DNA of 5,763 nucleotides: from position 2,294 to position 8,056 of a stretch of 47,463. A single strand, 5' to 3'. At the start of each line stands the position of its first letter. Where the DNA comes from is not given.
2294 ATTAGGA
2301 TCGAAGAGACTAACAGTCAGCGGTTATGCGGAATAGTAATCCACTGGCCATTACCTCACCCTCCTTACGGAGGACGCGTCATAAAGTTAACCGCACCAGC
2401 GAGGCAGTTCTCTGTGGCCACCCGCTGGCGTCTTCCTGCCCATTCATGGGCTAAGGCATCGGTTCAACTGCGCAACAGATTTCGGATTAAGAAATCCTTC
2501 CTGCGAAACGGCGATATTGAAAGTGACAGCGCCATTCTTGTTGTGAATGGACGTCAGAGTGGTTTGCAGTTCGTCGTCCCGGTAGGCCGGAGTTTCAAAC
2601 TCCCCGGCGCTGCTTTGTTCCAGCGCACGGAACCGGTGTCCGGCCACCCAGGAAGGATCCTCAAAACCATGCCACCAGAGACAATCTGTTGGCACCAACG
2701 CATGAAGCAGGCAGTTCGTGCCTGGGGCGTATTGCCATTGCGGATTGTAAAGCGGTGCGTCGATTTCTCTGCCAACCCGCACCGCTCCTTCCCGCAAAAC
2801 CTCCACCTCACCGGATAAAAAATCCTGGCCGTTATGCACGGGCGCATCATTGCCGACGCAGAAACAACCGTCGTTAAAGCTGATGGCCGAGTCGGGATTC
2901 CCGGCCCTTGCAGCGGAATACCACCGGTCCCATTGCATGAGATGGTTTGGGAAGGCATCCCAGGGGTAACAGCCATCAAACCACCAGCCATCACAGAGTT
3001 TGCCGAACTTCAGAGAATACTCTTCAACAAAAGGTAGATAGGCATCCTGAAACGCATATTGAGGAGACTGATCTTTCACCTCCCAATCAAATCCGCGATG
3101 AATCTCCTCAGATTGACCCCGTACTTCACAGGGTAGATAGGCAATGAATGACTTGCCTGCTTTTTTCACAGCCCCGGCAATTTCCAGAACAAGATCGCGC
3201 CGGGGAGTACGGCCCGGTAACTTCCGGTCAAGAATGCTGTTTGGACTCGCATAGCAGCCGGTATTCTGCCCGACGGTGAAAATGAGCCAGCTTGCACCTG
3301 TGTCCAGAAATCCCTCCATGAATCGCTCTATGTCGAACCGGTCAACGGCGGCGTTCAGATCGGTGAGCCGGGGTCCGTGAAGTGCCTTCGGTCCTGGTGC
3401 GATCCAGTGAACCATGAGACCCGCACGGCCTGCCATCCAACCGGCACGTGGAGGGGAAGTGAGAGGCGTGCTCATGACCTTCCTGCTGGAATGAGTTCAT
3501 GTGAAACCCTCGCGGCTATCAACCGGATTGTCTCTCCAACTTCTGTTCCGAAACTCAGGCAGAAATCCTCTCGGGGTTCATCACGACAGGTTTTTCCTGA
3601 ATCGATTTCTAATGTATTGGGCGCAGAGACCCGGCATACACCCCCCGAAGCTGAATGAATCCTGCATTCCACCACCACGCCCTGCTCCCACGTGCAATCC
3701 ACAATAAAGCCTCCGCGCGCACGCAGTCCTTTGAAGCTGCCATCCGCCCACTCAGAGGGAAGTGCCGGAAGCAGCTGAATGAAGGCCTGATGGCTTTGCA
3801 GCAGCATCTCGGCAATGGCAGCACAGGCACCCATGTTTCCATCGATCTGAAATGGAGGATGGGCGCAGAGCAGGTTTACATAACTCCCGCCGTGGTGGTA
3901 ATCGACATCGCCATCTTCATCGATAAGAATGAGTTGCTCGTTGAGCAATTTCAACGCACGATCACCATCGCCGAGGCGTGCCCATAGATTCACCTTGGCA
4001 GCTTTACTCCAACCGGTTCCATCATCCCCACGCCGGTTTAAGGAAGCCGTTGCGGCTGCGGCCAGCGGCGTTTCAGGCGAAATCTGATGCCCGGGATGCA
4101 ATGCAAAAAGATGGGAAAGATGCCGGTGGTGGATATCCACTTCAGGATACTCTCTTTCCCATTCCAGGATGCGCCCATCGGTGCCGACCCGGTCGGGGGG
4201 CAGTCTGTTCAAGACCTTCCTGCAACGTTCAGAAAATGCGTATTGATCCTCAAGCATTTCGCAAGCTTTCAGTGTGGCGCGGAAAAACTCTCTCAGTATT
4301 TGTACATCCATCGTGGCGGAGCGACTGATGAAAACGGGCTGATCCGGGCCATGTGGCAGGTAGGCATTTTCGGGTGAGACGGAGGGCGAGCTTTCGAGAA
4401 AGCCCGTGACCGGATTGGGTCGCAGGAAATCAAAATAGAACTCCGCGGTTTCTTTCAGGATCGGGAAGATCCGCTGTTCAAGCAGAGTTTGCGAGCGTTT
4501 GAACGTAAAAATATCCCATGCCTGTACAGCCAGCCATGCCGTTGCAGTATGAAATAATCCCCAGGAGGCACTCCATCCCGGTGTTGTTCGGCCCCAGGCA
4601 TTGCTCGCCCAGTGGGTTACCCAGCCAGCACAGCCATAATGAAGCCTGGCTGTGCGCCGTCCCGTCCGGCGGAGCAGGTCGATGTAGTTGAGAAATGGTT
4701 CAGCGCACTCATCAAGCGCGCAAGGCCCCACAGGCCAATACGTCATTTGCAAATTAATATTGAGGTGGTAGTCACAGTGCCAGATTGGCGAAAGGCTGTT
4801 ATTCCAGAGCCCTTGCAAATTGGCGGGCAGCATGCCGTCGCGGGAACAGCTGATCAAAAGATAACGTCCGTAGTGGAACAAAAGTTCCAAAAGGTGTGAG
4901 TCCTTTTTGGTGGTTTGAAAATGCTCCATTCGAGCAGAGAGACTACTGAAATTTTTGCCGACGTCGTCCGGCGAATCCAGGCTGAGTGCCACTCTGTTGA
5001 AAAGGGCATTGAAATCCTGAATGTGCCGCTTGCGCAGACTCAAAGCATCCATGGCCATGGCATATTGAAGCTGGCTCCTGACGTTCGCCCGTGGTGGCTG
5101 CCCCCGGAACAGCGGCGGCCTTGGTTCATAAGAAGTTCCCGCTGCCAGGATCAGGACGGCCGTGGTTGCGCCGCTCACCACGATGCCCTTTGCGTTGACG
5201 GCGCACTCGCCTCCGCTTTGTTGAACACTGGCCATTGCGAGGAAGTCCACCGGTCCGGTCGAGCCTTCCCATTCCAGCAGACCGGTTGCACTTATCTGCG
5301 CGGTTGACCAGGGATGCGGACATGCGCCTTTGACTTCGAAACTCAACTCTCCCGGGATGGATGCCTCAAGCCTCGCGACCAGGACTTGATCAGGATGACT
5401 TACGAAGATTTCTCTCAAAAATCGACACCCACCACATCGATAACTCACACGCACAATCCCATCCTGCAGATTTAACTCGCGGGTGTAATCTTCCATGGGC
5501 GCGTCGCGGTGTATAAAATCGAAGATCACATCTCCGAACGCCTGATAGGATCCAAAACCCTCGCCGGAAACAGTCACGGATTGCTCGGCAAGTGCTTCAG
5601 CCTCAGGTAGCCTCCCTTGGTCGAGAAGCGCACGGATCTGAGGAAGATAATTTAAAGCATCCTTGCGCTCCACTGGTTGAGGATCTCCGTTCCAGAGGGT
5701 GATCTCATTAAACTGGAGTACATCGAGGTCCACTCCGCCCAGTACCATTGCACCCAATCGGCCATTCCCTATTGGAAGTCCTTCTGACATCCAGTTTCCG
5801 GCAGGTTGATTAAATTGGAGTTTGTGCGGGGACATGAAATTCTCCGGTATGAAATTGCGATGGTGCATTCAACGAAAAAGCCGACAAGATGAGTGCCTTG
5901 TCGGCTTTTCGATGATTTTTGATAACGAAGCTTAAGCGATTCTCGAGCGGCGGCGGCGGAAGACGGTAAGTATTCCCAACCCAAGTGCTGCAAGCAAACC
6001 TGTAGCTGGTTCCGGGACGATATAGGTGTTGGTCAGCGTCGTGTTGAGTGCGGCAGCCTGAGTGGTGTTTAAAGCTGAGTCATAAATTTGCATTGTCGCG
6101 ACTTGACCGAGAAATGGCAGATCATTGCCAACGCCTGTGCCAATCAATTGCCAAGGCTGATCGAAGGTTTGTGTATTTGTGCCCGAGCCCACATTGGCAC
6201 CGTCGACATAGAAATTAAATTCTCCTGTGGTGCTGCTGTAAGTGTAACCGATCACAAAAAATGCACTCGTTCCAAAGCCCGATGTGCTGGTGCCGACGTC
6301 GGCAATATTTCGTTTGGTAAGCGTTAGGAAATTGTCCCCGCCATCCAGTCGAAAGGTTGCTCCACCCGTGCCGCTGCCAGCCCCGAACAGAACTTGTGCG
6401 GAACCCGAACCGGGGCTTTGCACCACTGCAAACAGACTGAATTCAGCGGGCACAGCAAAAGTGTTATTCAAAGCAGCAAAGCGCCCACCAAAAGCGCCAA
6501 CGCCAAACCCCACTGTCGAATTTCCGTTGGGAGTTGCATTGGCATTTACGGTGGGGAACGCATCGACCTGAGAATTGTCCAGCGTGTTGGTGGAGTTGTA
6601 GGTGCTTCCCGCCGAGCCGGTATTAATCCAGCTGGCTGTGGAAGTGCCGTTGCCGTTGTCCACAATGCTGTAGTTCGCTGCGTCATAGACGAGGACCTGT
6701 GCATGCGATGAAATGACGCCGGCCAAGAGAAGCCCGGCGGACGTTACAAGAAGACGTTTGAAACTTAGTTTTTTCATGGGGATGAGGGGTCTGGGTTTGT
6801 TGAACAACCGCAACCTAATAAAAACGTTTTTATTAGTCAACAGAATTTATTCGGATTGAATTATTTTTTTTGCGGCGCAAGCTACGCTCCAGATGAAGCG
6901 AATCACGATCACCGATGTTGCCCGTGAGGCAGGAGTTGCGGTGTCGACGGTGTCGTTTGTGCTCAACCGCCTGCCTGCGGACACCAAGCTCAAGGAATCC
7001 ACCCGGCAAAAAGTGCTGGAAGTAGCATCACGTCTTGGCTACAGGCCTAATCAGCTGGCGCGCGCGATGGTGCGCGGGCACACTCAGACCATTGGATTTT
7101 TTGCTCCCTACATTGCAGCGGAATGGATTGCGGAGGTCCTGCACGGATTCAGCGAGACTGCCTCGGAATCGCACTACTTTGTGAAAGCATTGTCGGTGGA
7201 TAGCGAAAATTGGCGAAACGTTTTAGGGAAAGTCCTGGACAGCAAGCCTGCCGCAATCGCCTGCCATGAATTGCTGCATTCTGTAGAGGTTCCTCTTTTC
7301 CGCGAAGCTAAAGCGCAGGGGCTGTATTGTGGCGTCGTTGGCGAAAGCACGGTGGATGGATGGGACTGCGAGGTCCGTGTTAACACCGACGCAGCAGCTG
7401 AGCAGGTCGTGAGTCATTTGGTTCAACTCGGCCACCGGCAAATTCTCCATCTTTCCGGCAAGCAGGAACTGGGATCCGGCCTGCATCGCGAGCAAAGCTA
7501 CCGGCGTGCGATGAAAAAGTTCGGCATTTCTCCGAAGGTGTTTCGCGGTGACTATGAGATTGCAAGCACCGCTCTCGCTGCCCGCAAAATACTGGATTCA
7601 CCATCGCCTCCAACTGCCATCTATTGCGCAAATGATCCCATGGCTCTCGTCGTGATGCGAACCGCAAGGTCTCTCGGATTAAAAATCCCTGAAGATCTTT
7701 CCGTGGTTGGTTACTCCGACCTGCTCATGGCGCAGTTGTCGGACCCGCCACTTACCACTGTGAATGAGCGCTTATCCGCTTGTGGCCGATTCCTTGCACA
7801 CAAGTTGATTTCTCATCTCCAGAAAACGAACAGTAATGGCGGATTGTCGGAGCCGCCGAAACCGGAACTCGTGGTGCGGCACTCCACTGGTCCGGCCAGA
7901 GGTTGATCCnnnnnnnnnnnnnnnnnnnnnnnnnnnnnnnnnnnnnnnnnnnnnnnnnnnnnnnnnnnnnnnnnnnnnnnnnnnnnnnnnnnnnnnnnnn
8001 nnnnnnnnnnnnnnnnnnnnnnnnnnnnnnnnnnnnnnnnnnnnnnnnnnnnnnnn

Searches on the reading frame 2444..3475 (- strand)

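Call 15: search_protein_families(library=pfam, proteins=[window:2444-3475:-], max_evalue=0.001)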
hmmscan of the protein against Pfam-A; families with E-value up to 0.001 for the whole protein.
window:2444-3475:- (343 aa): 1 family
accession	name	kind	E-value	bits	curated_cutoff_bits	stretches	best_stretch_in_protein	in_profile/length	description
PF01120.23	Alpha_L_fucos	-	4.8e-07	30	25.2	1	45-202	92-246/345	Alpha-L-fucosidase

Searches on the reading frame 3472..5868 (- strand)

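Call 15: search_protein_families(library=pfam, proteins=[window:3472-5868:-], max_evalue=0.001)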
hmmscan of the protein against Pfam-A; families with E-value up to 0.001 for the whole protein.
window:3472-5868:- (798 aa): 3 families
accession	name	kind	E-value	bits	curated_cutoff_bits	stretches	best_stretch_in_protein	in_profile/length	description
PF22124.2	Glyco_hydro_95_cat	-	2e-149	498.4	27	1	277-689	4-408/408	Glycosyl hydrolase family 95 catalytic domain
PF14498.12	Glyco_hyd_65N_2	-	2.1e-58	198.5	27.7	1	17-248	1-232/234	Glycosyl hydrolase family 65, N-terminal domain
PF21307.2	Glyco_hydro_95_C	-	2.9e-25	89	27.6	1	691-782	1-93/94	Glycoside hydrolase family 95, C-terminal domain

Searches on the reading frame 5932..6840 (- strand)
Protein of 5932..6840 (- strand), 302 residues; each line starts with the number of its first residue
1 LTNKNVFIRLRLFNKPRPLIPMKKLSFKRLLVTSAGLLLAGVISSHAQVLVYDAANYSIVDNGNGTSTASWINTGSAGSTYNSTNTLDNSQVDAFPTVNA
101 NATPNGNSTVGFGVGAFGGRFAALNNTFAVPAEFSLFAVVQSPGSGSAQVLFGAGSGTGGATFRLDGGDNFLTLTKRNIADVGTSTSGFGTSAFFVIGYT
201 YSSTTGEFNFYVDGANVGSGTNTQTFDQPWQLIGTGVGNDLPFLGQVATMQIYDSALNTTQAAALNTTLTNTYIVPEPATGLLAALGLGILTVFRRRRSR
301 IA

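Call 15: search_protein_families(library=pfam, proteins=[window:5932-6840:-], max_evalue=0.001)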
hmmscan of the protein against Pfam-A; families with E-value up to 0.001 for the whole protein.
window:5932-6840:- (302 aa): 2 families
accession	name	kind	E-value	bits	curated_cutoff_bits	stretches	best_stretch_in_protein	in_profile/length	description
PF13385.13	Laminin_G_3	-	1.8e-11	44.9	27.6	1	126-261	12-149/151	Concanavalin A-like lectin/glucanases superfamily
PF07589.16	PEP-CTERM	-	8.1e-05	23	20.7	1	275-298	2-24/24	PEP-CTERM motif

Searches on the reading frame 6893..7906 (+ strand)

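Call 15: search_protein_families(library=pfam, proteins=[window:6893-7906:+], max_evalue=0.001)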
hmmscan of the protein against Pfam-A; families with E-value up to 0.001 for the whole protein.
window:6893-7906:+ (337 aa): 4 families
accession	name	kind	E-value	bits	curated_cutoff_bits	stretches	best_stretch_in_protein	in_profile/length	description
PF13377.12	Peripla_BP_3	-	2.7e-33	115.8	26.5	1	173-332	1-167/167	Periplasmic binding protein-like domain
PF00532.27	Peripla_BP_1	-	1.4e-18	67.8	22.2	1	65-309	2-261/281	Periplasmic binding proteins and sugar binding domain of LacI family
PF00356.27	LacI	-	7.7e-14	51.7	27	1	5-53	1-46/46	Bacterial regulatory proteins, lacI family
PF13407.12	Peripla_BP_4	-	0.00019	21.5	35.1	1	67-273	1-215/258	Periplasmic binding protein domain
